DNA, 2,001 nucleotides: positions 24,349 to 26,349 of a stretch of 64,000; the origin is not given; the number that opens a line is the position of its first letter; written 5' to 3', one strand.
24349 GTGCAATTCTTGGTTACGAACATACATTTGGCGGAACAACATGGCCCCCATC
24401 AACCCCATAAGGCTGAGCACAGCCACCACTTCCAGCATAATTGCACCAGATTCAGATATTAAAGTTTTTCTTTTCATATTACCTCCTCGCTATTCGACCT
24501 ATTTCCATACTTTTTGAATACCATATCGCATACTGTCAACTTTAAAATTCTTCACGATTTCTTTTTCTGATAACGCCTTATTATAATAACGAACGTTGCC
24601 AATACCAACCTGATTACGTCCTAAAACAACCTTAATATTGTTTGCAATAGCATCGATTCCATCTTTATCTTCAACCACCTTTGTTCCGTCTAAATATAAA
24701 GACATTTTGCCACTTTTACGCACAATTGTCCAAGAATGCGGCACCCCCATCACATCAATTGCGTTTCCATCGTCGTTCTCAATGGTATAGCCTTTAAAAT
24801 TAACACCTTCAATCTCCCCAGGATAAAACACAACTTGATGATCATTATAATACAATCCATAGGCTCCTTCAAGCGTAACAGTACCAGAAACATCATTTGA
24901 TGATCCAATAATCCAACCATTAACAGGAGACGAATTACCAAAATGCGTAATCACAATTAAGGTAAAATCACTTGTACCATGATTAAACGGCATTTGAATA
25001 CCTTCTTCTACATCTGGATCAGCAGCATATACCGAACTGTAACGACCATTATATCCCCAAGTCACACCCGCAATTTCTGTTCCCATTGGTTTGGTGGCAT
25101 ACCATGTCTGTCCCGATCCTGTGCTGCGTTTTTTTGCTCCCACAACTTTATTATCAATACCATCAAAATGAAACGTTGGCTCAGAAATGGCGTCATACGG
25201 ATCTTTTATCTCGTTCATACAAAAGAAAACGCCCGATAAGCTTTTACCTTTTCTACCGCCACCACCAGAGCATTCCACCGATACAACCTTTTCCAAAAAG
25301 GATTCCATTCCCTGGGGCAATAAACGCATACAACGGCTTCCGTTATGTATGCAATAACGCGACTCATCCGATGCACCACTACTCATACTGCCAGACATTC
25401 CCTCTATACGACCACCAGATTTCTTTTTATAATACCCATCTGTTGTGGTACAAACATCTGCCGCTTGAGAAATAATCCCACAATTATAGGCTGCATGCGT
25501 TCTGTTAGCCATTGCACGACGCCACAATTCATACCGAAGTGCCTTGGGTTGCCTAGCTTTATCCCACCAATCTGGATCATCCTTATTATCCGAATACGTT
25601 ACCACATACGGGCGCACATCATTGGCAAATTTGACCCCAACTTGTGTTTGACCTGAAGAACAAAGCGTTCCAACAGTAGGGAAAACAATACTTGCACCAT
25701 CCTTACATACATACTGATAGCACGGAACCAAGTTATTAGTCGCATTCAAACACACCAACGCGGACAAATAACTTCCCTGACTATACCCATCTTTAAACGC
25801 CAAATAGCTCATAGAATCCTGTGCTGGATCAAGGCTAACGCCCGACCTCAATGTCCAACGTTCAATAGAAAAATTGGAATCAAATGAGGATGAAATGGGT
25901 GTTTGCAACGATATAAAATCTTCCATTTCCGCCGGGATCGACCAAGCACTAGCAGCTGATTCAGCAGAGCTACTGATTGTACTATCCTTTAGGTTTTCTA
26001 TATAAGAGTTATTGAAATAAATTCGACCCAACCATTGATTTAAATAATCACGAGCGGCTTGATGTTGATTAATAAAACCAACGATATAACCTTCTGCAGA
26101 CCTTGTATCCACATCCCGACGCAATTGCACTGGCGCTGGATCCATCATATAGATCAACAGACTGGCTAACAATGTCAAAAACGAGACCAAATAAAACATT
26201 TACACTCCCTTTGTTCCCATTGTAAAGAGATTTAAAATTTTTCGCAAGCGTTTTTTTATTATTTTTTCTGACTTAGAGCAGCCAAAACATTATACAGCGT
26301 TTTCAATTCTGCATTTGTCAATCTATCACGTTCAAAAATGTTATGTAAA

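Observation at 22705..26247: Orphan two-gene operon: 590-aa prepilin-signal protein plus 566-aa membrane-anchored LamG-domain protein, with no pilus machinery nearby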

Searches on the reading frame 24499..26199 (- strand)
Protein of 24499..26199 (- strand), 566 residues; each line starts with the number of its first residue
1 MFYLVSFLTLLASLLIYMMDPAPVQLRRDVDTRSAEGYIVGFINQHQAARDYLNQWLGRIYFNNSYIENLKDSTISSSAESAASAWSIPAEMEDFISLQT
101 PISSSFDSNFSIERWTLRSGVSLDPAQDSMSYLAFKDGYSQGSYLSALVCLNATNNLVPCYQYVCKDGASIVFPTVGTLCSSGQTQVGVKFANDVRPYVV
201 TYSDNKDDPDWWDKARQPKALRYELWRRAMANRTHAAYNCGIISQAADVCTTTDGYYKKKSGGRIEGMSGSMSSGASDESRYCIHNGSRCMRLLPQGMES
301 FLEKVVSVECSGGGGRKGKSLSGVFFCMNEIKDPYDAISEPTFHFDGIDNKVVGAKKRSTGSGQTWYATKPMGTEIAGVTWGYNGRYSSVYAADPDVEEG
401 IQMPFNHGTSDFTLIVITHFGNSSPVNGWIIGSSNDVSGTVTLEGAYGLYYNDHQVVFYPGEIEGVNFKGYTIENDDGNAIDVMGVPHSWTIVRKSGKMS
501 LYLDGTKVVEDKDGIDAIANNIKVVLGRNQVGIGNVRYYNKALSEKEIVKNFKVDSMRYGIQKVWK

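Call 3: search_protein_families(library=pfam, proteins=[window:24499-26199:-], max_evalue=10)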
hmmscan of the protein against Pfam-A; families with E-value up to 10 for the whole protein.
window:24499-26199:- (566 aa): 1 family
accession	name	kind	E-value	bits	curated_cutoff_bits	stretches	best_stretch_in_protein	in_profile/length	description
PF13385.13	Laminin_G_3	-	0.00016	22.3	27.6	1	446-548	45-150/151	Concanavalin A-like lectin/glucanases superfamily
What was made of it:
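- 24520..25002 (-): geneA residues ~400-560: ConA-like/LamG lectin jelly roll. Pfam Laminin_G_3 E 1.6e-4, 22.3 bits, below the gathering score of 27.6 (call 3).
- On ConA-like lectin / Laminin_G_3 (PF13385), for the geneA C-terminus: 22.3 bits against 27.6, E 1.6e-4, residues 446-548 (call 3).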

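Call 4: search_protein_families(library=ncbifam, proteins=[window:24499-26199:-], max_evalue=10)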
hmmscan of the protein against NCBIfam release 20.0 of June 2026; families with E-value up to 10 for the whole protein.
window:24499-26199:- (566 aa): 0 families

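Call 9: find_homologous_proteins(query=window:24499-26199:-)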
Query window:24499-26199:- (566 aa): 12 proteins with E <= 0.001 among 8000 candidates.
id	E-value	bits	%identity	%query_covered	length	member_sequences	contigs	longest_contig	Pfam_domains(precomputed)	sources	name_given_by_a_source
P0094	0.0e+0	1313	100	100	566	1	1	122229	-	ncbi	-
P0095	5.1e-182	624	56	99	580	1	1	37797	-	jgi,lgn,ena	-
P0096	9.3e-151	521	47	99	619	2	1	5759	-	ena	-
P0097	1.6e-141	491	46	100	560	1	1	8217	-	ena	-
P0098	2.2e-132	460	44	99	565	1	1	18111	-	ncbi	-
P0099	6.5e-87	310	38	99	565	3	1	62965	-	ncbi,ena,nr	ncbi:MAG: hypothetical protein II938_02505 [Alphaproteobacteria bacterium]|nr:hypothetical protein [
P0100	6.5e-78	281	34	100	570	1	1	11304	PF13385.14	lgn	-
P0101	3.9e-68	248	32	100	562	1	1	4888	-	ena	-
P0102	4.5e-68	248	32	100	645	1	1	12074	-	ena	-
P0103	3.1e-54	202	30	97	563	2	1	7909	-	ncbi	-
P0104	1.4e-53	200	30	100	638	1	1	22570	-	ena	-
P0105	5.0e-31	126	27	99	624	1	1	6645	-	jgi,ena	-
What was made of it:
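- On ConA-like lectin / Laminin_G_3 (PF13385), for the geneA C-terminus: Homologue P0100 carries PF13385 in precomputed data (call 9).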

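Call 12: find_encoding_contigs(protein=window:24499-26199:-, flank=10000, max_places=3)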
Protein window:24499-26199:- (566 aa): no gene with exactly this product is on record in the collection.

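Call 40: predict_structure(alignment_id=A3)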
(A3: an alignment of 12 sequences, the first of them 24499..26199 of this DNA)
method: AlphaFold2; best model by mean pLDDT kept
length: 566 residues; sequences in the alignment: 12
mean_pLDDT: 67.6   pTM: 0.67
mean pLDDT of the five models: 67.6, 63.5, 63.1, 61.6, 61.3
residues with pLDDT >= 90: 32; 70-90: 272; 50-70: 157; < 50: 105
segments of 3 or more residues with pLDDT < 50: 20-27, 90-93, 101-105, 115-141, 310-317, 349-396, 463-466
pLDDT, mean of each block of 10 residues (from residue 1): 76 62 46 68 78 62 57 57 64 53 52 49 32 34 73 86 68 73 68 84 66 56 70 68 84 84 84 79 84 86 68 46 84 79 65 36 36 36 38 51 75 86 65 75 80 83 56 79 77 90 88 69 76 80 93 79 60
secondary structure, 60 per line:
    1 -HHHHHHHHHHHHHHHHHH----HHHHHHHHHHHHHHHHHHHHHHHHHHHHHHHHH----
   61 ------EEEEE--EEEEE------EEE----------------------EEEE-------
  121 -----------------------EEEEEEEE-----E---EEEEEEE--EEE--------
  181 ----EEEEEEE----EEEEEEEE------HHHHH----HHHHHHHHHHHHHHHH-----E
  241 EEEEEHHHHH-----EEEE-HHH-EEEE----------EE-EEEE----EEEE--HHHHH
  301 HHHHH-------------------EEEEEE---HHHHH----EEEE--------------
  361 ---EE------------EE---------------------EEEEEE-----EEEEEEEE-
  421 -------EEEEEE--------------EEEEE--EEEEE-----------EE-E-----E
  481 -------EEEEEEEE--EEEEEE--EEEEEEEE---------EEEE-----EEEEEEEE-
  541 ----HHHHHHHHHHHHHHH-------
elements in order: H2-19 H24-56 E67-71 E74-78 E85-87 E110-113 E144-151 E161-167 E170-172 E185-191 E196-203 H210-214 H219-234 E240-245 H246-250 E256-259 E265-268 E282-285 E290-293 H296-305 E325-330 H334-338 E343-346 E401-406 E412-419 E428-433 E448-452 E455-459 E488-495 E498-503 E506-513 E523-526 E532-539 H545-559
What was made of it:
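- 24499..26199 (-): geneA: 566-aa leaderless, Glu5-less, membrane-anchored partner protein. AF2 model has pTM 0.67 (call 40).
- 26032..26199 (-): geneA residues 1-56: hydrophobic helix from Met1 (aa 2-19), DPAP kink (aa 20-23), amphipathic helix with the conserved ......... motif (aa 24-56). AF2 secondary structure in call 40.
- On ConA-like lectin / Laminin_G_3 (PF13385), for the geneA C-terminus: The model has pLDDT 75-93 in this region (call 40).
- The architecture of hydrophobic helix, Pro kink, amphipathic helix and beta domain mimics a processed pilin (call 40).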

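Call 43: fold_search(model_id=the predicted structure, library=pdb)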
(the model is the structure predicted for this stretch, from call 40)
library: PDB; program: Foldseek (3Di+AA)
matches with E <= 10: 1393; with E <= 0.001: 357
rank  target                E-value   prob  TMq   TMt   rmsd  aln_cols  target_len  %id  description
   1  1ms9_A                1.8e-08  1.00  0.21  0.19   3.7       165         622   20  Triclinic form of Trypanosoma cruzi trans-sialidase, in complex with lactose (released 2003-03-25)
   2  1ms5_B                1.9e-08  1.00  0.21  0.20   3.8       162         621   20  Triclinic form of Trypanosoma cruzi trans-sialidase, soaked with N-acetylneuraminyl-a-2,3-thio-galactoside (NA-S-Gal) (released 2003-03-25)
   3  1ms8_B                1.9e-08  1.00  0.22  0.21  22.2       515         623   11  Triclinic form of Trypanosoma cruzi trans-sialidase, in complex with 3-deoxy-2,3-dehydro-N-acetylneuraminic acid (DANA (released 2003-03-25)
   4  1ms1_A                2.1e-08  1.00  0.21  0.19   4.0       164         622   21  Monoclinic form of Trypanosoma cruzi trans-sialidase, in complex with 3-deoxy-2,3-dehydro-N-acetylneuraminic acid (DAN (released 2003-03-25)
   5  1mr5                  2.3e-08  1.00  0.23  0.21  21.4       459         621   12  Orthorhombic form of Trypanosoma cruzi trans-sialidase (released 2003-03-18)
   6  1ms5_A                2.5e-08  1.00  0.26  0.24  12.5       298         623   15  Triclinic form of Trypanosoma cruzi trans-sialidase, soaked with N-acetylneuraminyl-a-2,3-thio-galactoside (NA-S-Gal) (released 2003-03-25)
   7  1s0i_A                3.6e-08  1.00  0.26  0.24  10.3       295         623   16  Trypanosoma cruzi trans-sialidase in complex with sialyl-lactose (Michaelis complex) (released 2004-05-18)
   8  3b69                  4.3e-08  1.00  0.25  0.23  11.3       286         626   16  T cruzi Trans-sialidase complex with benzoylated NANA derivative (released 2008-05-13)
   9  1ms0_A                6.3e-08  1.00  0.27  0.24  12.5       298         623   15  Monoclinic form of Trypanosoma cruzi trans-sialidase, in complex with 3-deoxy-2,3-dehydro-N-acetylneuraminic acid (DAN (released 2003-03-25)
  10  1ms8_A                6.6e-08  1.00  0.22  0.21  22.2       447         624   12  Triclinic form of Trypanosoma cruzi trans-sialidase, in complex with 3-deoxy-2,3-dehydro-N-acetylneuraminic acid (DANA (released 2003-03-25)
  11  1mz5                  7.4e-08  1.00  0.23  0.21  13.9       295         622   14  Trypanosoma rangeli sialidase (released 2002-10-16)
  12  3opz_A                9.2e-08  1.00  0.21  0.19   3.7       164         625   21  Crystal structure of trans-sialidase in complex with the Fab fragment of a neutralizing monoclonal IgG antibody (released 2011-11-09)
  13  4kbb_B                1.4e-07  1.00  0.19  0.25   6.3       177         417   16  Structure of Botulinum neurotoxin B binding domain in complex with both synaptotagmin II and GD1a (released 2013-07-03)
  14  9qcm_A                1.4e-07  1.00  0.19  0.09   6.6       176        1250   17  Botulinum neurotoxin type B1, 14-subunit, Large Progenitor Toxin Complex (L-PTC) (released 2025-09-10)
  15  3pjq_A                1.5e-07  1.00  0.21  0.19   4.0       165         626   21  Trypanosoma cruzi trans-sialidase-like inactive isoform (including the natural mutation Tyr342His) in complex with lac (released 2011-06-08)
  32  7oa7                  5.1e-07  1.00  0.25  0.38   9.4       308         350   15  PilC minor pilin of Streptococcus sanguinis 2908 type IV pili (released 2022-05-04)
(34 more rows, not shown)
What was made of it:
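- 24520..25002 (-): Foldseek matches lectin-like domains of trans-sialidase (1ms9, E 1.8e-8, prob 1.00), BoNT Hc, and S. sanguinis PilC 7oa7 (E 5e-7) (call 43).
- On ConA-like lectin / Laminin_G_3 (PF13385), for the geneA C-terminus: There are 357 PDB hits with E<=0.001 (call 43).
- Closest known: Streptococcus sanguinis PilA/PilB/PilC tip complex. Same: Foldseek E 5e-7 between geneA and 7oa7 (call 43).
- Foldseek E 1.8e-8 to ConA-like lectin domains and 5e-7 to the lectin-bearing minor pilin PilC of S. sanguinis (call 43).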
